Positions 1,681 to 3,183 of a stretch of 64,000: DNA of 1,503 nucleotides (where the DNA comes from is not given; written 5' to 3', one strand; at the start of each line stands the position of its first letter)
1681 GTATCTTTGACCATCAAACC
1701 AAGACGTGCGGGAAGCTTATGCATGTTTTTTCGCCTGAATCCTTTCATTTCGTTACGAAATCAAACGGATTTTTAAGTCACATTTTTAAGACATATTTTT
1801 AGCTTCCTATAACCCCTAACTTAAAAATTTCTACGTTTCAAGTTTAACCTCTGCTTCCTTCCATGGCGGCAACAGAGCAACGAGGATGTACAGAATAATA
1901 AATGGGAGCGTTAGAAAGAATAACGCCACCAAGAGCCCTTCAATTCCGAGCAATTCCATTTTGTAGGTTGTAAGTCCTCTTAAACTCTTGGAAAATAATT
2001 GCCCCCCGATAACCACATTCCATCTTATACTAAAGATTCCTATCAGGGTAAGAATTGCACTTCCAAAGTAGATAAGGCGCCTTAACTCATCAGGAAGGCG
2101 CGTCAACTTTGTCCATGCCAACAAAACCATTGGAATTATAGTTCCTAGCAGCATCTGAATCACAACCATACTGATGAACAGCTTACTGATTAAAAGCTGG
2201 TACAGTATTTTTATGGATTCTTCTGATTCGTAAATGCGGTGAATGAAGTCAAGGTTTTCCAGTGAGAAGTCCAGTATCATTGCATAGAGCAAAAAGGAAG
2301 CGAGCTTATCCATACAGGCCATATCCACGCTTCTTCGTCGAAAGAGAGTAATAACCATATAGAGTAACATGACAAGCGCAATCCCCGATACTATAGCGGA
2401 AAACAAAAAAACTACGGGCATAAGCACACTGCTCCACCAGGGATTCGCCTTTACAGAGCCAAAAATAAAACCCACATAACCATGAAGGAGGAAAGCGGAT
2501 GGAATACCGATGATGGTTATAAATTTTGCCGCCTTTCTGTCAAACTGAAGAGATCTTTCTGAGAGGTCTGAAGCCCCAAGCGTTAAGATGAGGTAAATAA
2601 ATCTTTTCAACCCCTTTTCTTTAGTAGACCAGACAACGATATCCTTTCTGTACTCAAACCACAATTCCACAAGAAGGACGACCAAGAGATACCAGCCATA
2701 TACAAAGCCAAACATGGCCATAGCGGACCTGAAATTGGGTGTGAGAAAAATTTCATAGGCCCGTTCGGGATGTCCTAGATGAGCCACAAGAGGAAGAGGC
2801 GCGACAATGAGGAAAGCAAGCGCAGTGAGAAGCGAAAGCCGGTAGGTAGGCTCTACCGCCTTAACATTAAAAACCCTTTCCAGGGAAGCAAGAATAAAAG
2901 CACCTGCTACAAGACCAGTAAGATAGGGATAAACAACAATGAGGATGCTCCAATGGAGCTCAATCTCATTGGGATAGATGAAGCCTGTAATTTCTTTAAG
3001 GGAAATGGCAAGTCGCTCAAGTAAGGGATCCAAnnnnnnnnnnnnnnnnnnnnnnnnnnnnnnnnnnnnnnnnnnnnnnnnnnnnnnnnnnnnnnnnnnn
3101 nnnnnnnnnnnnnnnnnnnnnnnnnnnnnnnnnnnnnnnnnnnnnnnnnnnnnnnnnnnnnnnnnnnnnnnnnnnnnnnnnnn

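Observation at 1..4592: Four-gene Cbc / ACIII-like respiratory module combining an octaheme cyt c, a Tat-FeS subunit, an NrfD-type subunit and an 11-heme::diheme-b fusion, with no molybdopterin subunit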

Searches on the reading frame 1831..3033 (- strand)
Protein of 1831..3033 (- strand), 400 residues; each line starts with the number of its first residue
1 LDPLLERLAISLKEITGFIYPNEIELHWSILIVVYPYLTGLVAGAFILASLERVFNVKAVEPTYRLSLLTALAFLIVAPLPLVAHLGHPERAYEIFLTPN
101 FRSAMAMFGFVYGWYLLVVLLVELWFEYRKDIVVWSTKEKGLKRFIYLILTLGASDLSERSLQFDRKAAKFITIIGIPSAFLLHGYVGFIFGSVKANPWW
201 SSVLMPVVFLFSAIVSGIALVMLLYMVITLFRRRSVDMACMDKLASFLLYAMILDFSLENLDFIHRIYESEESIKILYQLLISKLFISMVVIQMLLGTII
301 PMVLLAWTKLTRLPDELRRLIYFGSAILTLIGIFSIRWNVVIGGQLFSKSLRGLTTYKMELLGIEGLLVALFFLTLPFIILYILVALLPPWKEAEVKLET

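Call 6: search_protein_families(library=pfam, proteins=[window:1831-3033:-], max_evalue=0.01)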
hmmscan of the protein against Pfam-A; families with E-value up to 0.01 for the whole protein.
window:1831-3033:- (400 aa): 1 family
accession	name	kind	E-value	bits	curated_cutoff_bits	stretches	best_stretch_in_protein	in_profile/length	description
PF03916.19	NrfD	-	8.8e-43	147.5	25.8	1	26-347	9-311/313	Polysulphide reductase, NrfD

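Call 7: search_protein_families(library=ncbifam, proteins=[window:1831-3033:-], max_evalue=0.01)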
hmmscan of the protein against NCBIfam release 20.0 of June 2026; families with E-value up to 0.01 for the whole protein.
window:1831-3033:- (400 aa): 4 families
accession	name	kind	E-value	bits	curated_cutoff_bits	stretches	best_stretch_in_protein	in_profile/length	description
TIGR03148.1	cyt_nit_nrfD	equivalog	1.8e-14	53.7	347.6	1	25-346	7-313/316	cytochrome c nitrite reductase subunit NrfD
NF045798.1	DsrP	equivalog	1.3e-11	44.5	350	2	166-296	147-273/346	sulfate reduction electron transfer complex DsrMKJOP subunit DsrP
NF011568.0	PRK14992.1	equivalog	1.8e-06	27.6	314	1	25-377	16-320/341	tetrathionate reductase subunit TtrC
NF008133.1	PRK10881.1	equivalog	5e-05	22.9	450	1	38-389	61-372/377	Ni/Fe-hydrogenase cytochrome b subunit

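Call 8: find_encoding_contigs(protein=window:1831-3033:-, flank=10000, max_places=6)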
Protein window:1831-3033:- (400 aa): no gene with exactly this product is on record in the collection.

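Call 28: search_solved_structures(query=window:1831-3033:-, max_evalue=0.01)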
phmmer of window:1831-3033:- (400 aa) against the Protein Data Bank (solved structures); distinct sequences matched with E-value up to 0.01: 0.

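Call 37: find_homologous_proteins(query=window:1831-3033:-, max_evalue=0.00001)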
Query window:1831-3033:- (400 aa): 8000 proteins with E <= 0.00001 among 8000 candidates; the best 120 are listed.
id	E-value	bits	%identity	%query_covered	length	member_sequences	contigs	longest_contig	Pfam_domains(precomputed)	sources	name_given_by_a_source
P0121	1.1e-245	833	98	100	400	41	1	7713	PF03916.20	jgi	jgi:Ni/Fe-hydrogenase subunit HybB-like protein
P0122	1.2e-242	823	97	100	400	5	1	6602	PF03916.20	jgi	jgi:Ni/Fe-hydrogenase subunit HybB-like protein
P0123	8.9e-234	794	93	100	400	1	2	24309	PF03916.20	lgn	-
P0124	1.1e-223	761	89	100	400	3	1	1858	PF03916.20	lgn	-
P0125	3.0e-217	740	87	99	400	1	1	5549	PF03916.20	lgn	-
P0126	3.1e-217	740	87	99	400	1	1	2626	PF03916.20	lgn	-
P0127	7.6e-205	699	80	100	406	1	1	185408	PF03916.20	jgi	jgi:Ni/Fe-hydrogenase subunit HybB-like protein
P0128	7.2e-195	666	76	98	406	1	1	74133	PF03916.20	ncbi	-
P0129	1.8e-193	661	74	99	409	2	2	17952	PF03916.20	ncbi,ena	-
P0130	4.1e-192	657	75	99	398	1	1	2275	PF03916.20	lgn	-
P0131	1.3e-188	645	74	100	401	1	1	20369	PF03916.20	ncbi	-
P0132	1.4e-188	645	73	100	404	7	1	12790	PF03916.20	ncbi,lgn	-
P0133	7.3e-188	643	72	100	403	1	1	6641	PF03916.20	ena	-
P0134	3.1e-187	641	74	99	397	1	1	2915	PF03916.20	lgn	-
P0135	3.4e-187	641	73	100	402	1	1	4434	PF03916.20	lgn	-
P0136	4.3e-187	640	74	100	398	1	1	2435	PF03916.20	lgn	-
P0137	4.9e-187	640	73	100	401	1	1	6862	PF03916.20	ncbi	-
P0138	7.6e-187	640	74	99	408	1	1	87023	PF03916.20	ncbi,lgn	-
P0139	1.5e-186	639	72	99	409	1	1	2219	PF03916.20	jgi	jgi:Ni/Fe-hydrogenase subunit HybB-like protein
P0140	1.6e-186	638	73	99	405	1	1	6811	PF03916.20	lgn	-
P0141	2.7e-186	638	74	98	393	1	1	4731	PF03916.20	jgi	-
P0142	3.6e-186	637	72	100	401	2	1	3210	PF03916.20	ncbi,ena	-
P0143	4.5e-186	637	73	99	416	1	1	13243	PF03916.20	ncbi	-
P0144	5.7e-186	637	70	99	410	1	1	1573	PF03916.20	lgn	-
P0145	8.0e-186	636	73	99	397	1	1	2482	PF03916.20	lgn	-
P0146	2.1e-185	635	73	99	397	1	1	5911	PF03916.20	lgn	-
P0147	2.1e-185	635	73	97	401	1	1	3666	PF03916.20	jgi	jgi:predicted membrane protein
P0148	3.3e-185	634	71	99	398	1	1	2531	PF03916.20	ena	-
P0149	3.8e-185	634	73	99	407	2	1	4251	PF03916.20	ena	-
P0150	5.1e-185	634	74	98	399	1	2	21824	PF03916.20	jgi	jgi:Ni/Fe-hydrogenase subunit HybB-like protein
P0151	6.5e-185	633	71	100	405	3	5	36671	PF03916.20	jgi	-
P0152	8.1e-185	633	72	98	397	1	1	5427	PF03916.20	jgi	jgi:Ni/Fe-hydrogenase subunit HybB-like protein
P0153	9.2e-185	633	72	99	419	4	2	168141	PF03916.20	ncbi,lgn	-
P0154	9.5e-185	633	70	100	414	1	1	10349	PF03916.20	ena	-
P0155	1.9e-184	632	71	100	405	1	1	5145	PF03916.20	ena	-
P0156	2.3e-184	631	71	100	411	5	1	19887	PF03916.20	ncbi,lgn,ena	-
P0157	2.4e-184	631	71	100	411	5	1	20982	PF03916.20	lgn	-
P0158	2.5e-184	631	71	99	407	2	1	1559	PF03916.20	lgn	-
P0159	2.7e-184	631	71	99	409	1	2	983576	PF03916.20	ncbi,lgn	-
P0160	2.7e-184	631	73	99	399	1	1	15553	PF03916.20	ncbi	-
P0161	2.8e-184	631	70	99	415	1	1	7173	PF03916.20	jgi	jgi:Ni/Fe-hydrogenase subunit HybB-like protein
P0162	3.5e-184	631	71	100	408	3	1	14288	PF03916.20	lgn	-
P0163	4.6e-184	630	73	100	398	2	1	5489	PF03916.20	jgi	jgi:Ni/Fe-hydrogenase subunit HybB-like protein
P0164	4.8e-184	630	71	100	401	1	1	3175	PF03916.20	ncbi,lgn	ncbi:MAG: NrfD/PsrC family molybdoenzyme membrane anchor subunit [Candidatus Zixiibacteriota bacteri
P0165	5.0e-184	630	72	100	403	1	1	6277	PF03916.20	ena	-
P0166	5.8e-184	630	70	100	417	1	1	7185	PF03916.20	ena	-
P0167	1.3e-183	629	73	98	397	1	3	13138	PF03916.20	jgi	-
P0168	1.4e-183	629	73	97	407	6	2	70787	PF03916.20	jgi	jgi:Ni/Fe-hydrogenase subunit HybB-like protein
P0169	1.4e-183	629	70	99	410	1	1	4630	PF03916.20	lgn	-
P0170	1.4e-183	629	72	99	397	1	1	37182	PF03916.20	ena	-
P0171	1.5e-183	629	73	97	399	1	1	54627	PF03916.20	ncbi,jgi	-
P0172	2.6e-183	628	72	97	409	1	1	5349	PF03916.20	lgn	-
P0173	2.8e-183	628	71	99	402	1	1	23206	PF03916.20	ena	-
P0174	4.1e-183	627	72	99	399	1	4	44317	PF03916.20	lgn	-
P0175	4.3e-183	627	71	99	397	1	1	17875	PF03916.20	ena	-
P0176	4.3e-183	627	71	99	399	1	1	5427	PF03916.20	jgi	jgi:Ni/Fe-hydrogenase subunit HybB-like protein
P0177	4.4e-183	627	71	100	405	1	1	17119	PF03916.20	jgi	jgi:Ni/Fe-hydrogenase subunit HybB-like protein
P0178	4.9e-183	627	71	98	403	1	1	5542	PF03916.20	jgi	-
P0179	5.1e-183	627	70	100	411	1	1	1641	PF03916.20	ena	-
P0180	5.2e-183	627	70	99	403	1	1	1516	PF03916.20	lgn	-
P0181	6.4e-183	627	71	99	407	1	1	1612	PF03916.20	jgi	jgi:Ni/Fe-hydrogenase subunit HybB-like protein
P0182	7.6e-183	626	72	100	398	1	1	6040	PF03916.20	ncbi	ncbi:MAG: NrfD/PsrC family molybdoenzyme membrane anchor subunit [Candidatus Aminicenantia bacterium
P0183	7.9e-183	626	70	100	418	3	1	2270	PF03916.20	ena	-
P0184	8.2e-183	626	71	97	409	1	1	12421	PF03916.20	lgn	-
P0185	8.8e-183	626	72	97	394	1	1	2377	PF03916.20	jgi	jgi:Ni/Fe-hydrogenase subunit HybB-like protein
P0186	1.2e-182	626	72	97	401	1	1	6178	PF03916.20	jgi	jgi:Ni/Fe-hydrogenase subunit HybB-like protein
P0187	1.2e-182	626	71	98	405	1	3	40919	PF03916.20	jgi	jgi:Ni/Fe-hydrogenase subunit HybB-like protein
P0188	1.3e-182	626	71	99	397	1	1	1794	PF03916.20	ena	-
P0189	1.4e-182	626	70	99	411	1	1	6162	PF03916.20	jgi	jgi:Ni/Fe-hydrogenase subunit HybB-like protein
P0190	1.4e-182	626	69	100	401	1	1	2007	PF03916.20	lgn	-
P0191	1.5e-182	625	73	91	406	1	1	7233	PF03916.20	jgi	jgi:Ni/Fe-hydrogenase subunit HybB-like protein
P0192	1.6e-182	625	72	98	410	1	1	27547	PF03916.20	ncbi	-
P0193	1.6e-182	625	72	97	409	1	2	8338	PF03916.20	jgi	jgi:Ni/Fe-hydrogenase subunit HybB-like protein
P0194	1.7e-182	625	69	100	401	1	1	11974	PF03916.20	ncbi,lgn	ncbi:MAG: NrfD/PsrC family molybdoenzyme membrane anchor subunit [bacterium]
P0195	1.7e-182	625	71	97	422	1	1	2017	PF03916.20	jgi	-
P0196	1.9e-182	625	71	100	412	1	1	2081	PF03916.20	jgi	jgi:Ni/Fe-hydrogenase subunit HybB-like protein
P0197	2.0e-182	625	71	100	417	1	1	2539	PF03916.20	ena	-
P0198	2.0e-182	625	75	96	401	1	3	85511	PF03916.20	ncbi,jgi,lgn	jgi:Ni/Fe-hydrogenase subunit HybB-like protein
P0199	2.0e-182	625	70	100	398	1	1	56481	PF03916.20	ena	-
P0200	2.1e-182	625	72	96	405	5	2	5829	PF03916.20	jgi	jgi:Ni/Fe-hydrogenase subunit HybB-like protein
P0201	2.2e-182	625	70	99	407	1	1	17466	PF03916.20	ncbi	-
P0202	2.2e-182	625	71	97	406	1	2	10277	PF03916.20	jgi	jgi:Ni/Fe-hydrogenase subunit HybB-like protein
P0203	2.3e-182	625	68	100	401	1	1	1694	PF03916.20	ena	-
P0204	2.3e-182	625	71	99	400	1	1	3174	PF03916.20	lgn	-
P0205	2.4e-182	625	71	99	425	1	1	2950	PF03916.20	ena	-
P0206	2.9e-182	624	70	98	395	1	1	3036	PF03916.20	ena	-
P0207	2.9e-182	624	72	99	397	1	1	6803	PF03916.20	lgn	-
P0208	3.0e-182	624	68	100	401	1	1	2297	PF03916.20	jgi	-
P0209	3.2e-182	624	71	99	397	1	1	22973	PF03916.20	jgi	jgi:Ni/Fe-hydrogenase subunit HybB-like protein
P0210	3.3e-182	624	70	99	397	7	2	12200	PF03916.20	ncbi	-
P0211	3.3e-182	624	69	99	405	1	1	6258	PF03916.20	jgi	-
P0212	3.3e-182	624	70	99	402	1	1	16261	PF03916.20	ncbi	-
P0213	3.4e-182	624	71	99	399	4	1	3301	PF03916.20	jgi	-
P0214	3.4e-182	624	71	99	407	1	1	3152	PF03916.20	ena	-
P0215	3.4e-182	624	70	100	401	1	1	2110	PF03916.20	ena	-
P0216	3.5e-182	624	70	100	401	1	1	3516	PF03916.20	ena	-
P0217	3.6e-182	624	72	98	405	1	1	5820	PF03916.20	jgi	jgi:predicted membrane protein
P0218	3.9e-182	624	70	100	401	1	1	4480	PF03916.20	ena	-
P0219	4.5e-182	624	70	100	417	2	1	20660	PF03916.20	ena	-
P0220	4.7e-182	624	69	98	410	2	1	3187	PF03916.20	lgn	-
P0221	4.8e-182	624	70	99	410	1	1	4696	PF03916.20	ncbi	-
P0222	4.8e-182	624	71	99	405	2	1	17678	PF03916.20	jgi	-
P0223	5.1e-182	624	71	97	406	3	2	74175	PF03916.20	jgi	jgi:Ni/Fe-hydrogenase subunit HybB-like protein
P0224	5.3e-182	624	71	97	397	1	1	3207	PF03916.20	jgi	jgi:Ni/Fe-hydrogenase subunit HybB-like protein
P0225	5.5e-182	624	69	100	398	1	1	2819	PF03916.20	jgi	jgi:predicted membrane protein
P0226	5.7e-182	624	70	100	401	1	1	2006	PF03916.20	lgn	-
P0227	6.2e-182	623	70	99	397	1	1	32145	PF03916.20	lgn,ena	-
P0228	6.5e-182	623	69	100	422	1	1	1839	PF03916.20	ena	-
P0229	7.1e-182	623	71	99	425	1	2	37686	PF03916.20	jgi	jgi:Ni/Fe-hydrogenase subunit HybB-like protein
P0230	7.2e-182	623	70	100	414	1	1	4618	PF03916.20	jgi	jgi:Ni/Fe-hydrogenase subunit HybB-like protein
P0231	8.0e-182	623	70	100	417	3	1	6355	PF03916.20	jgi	-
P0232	8.0e-182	623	70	100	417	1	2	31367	PF03916.20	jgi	-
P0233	8.6e-182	623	68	100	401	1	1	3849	PF03916.20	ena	-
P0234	8.8e-182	623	71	100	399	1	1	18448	PF03916.20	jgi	jgi:Ni/Fe-hydrogenase subunit HybB-like protein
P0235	9.3e-182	623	70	100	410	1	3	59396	PF03916.20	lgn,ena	-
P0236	9.4e-182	623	71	96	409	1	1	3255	PF03916.20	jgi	jgi:Ni/Fe-hydrogenase subunit HybB-like protein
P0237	9.8e-182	623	69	100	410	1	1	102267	PF03916.20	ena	-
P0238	1.1e-181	623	70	99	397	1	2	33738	PF03916.20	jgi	jgi:Ni/Fe-hydrogenase subunit HybB-like protein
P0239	1.1e-181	623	68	100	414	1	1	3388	PF03916.20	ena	-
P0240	1.1e-181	623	72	99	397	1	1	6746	PF03916.20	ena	-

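Call 39: find_related_loci(query=A2, collection=metagenome_contigs, flank=10000)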
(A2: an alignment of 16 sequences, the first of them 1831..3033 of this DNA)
Query A2 (400 aa) in metagenome_contigs; peptide patterns used: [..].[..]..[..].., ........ (x = any residue, [..] = any of these).
600 stretches matched a pattern (row limit reached: there are more); 586 encode a relative of the query (tblastn E <= 1e-3); the best 80 are kept; 80 distinct loci.
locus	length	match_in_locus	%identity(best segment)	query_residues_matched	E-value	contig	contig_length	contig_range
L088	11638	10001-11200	98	1-400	0e+0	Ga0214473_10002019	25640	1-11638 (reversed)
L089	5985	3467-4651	69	12-399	0e+0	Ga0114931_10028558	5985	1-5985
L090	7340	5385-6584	71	8-398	0e+0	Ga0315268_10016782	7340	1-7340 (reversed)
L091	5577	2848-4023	71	15-399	0e+0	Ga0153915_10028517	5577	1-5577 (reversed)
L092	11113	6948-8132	71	1-395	0e+0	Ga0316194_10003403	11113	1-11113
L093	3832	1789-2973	71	1-395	0e+0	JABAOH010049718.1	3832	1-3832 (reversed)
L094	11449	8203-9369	70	14-395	0e+0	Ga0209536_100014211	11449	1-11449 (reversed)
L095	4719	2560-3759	69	1-394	0e+0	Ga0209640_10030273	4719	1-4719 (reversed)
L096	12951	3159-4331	67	5-395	0e+0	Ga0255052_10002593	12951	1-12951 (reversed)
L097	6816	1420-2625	67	1-396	0e+0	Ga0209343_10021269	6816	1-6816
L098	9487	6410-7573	70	6-393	0e+0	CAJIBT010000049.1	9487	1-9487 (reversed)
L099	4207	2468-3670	70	5-398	0e+0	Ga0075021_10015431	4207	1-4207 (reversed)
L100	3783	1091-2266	72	15-399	0e+0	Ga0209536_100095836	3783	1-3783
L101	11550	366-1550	65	1-395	9e-180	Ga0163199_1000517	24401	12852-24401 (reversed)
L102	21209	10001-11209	68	4-399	2e-179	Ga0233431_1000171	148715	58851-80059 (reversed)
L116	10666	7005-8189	67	1-395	4e-176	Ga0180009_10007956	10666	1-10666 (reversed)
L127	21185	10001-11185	66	1-395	5e-172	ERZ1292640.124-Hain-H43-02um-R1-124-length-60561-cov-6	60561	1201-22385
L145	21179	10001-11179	66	1-392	1e-166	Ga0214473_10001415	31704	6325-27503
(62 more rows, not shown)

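Call 42: search_protein_families(library=pfam, proteins=[L127:7684-8229:-, L145:15258-17147:+, L092:8147-9997:-, L116:2079-3476:+, L127:6257-7684:-, L102:11263-12909:+], max_evalue=0.001)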
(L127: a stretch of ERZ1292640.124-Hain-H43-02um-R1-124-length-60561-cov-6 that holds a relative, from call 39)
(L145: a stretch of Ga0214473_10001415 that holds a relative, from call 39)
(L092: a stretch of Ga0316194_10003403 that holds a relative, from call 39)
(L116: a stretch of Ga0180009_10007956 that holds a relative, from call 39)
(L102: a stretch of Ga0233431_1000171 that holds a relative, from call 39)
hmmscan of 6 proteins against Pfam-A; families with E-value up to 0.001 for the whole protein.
L127:7684-8229:- (182 aa): 1 family
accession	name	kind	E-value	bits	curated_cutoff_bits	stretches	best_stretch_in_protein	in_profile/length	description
PF00355.32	Rieske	-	6.1e-10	39.3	20.3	1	80-152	11-84/88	Rieske [2Fe-2S] domain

L145:15258-17147:+ (630 aa): 5 families
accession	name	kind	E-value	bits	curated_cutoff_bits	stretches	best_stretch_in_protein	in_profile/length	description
PF00672.30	HAMP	-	7.7e-19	68.2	25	1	317-367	2-52/53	HAMP domain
PF02518.31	HATPase_c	-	1.9e-17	64.1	26.4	1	523-617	3-109/111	Histidine kinase-, DNA gyrase B-, and HSP90-like ATPase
PF02743.24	dCache_1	-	9.6e-15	55.2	45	1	58-281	13-239/240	Cache domain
PF07730.19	HisKA_3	-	1.6e-09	38.6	24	1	419-481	1-66/68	Histidine kinase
PF13581.12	HATPase_c_2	-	8.2e-05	23.1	27.4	1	531-586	37-103/127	Histidine kinase-like ATPase domain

L092:8147-9997:- (617 aa): 0 families

L116:2079-3476:+ (466 aa): 8 families
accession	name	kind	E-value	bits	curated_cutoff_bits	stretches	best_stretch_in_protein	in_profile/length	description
PF00158.32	Sigma54_activat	-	9e-67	224.4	20.2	1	149-316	1-168/168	Sigma-54 interaction domain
PF25601.1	AAA_lid_14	-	1.4e-25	89.3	27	1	321-400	1-80/87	AAA+ ATPase lid domain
PF00072.30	Response_reg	-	5.6e-24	84.9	30.2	1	11-120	1-110/111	Response regulator receiver domain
PF14532.12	Sigma54_activ_2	-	1.1e-20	74.7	25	1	150-320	1-138/138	Sigma-54 interaction domain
PF07728.20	AAA_5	-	1.3e-07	32.1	22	1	172-295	1-127/139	AAA domain (dynein-related subfamily)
PF02954.25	HTH_8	-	6.9e-06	26.1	22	1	417-452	2-37/42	Bacterial regulatory protein, Fis family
PF20030.5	bpMoxR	-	0.00024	20.7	27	1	159-322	20-176/205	MoxR domain in the MoxR-vWA-beta-propeller ternary systems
PF00004.35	AAA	-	0.00027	21.8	21.2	1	174-303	2-120/131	ATPase family associated with various cellular activities (AAA)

L127:6257-7684:- (476 aa): 6 families
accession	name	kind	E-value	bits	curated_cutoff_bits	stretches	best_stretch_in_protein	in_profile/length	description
PF00033.24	Cytochrome_B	-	3.3e-47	161.2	27.2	1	31-214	6-188/189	Cytochrome b/b6/petB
PF13631.11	Cytochrom_B_N_2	-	1.1e-41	143.1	27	1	97-265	2-166/169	Cytochrome b(N-terminal)/b6/petB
PF00032.22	Cytochrom_B_C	-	8e-09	36.1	20.7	1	268-352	1-82/102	Cytochrome b(C-terminal)/b6/petD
PF13442.11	Cytochrome_CBB3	-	2e-07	31.7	27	1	400-472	5-68/68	Cytochrome C oxidase, cbb3-type, subunit III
PF00034.26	Cytochrom_C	-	2.7e-07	32.2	21.3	1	400-476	3-90/90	Cytochrome c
PF14358.11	DUF4405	-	4.9e-05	24.2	26.7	1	45-106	6-62/66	Domain of unknown function (DUF4405)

L102:11263-12909:+ (549 aa): 1 family
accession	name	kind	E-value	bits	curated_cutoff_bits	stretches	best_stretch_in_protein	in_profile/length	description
PF10101.14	DUF2339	-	3.6e-16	59.5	33.6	2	71-431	1-367/659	Predicted membrane protein (DUF2339)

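Call 45: search_solved_structures(query=A2, max_evalue=1)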
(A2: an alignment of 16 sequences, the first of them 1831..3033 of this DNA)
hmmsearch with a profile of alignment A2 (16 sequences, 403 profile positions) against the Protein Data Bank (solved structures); distinct sequences matched with E-value up to 1: 0.

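Call 61: predict_structure(alignment_id=A2)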
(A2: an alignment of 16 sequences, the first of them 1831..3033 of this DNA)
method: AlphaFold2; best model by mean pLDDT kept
length: 400 residues; sequences in the alignment: 16
mean_pLDDT: 65.9   pTM: 0.70
mean pLDDT of the five models: 65.9, 65.9, 64.2, 64.0, 59.2
residues with pLDDT >= 90: 31; 70-90: 163; 50-70: 100; < 50: 106
segments of 3 or more residues with pLDDT < 50: 1-36, 80-99, 102-106, 187-202, 338-362
pLDDT, mean of each block of 10 residues (from residue 1): 44 31 35 48 65 72 79 70 40 44 49 73 88 89 90 87 86 70 52 38 56 77 84 84 89 80 60 51 54 76 91 89 89 55 35 37 50 72 87 69
secondary structure, 60 per line:
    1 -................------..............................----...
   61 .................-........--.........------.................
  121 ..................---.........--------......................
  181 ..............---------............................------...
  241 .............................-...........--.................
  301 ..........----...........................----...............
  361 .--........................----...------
elements in order: H2-17 H24-53 H58-77 H79-86 H89-97 H104-138 H142-150 H159-194 H204-231 H238-269 H271-281 H284-310 H315-341 H346-361 H364-387
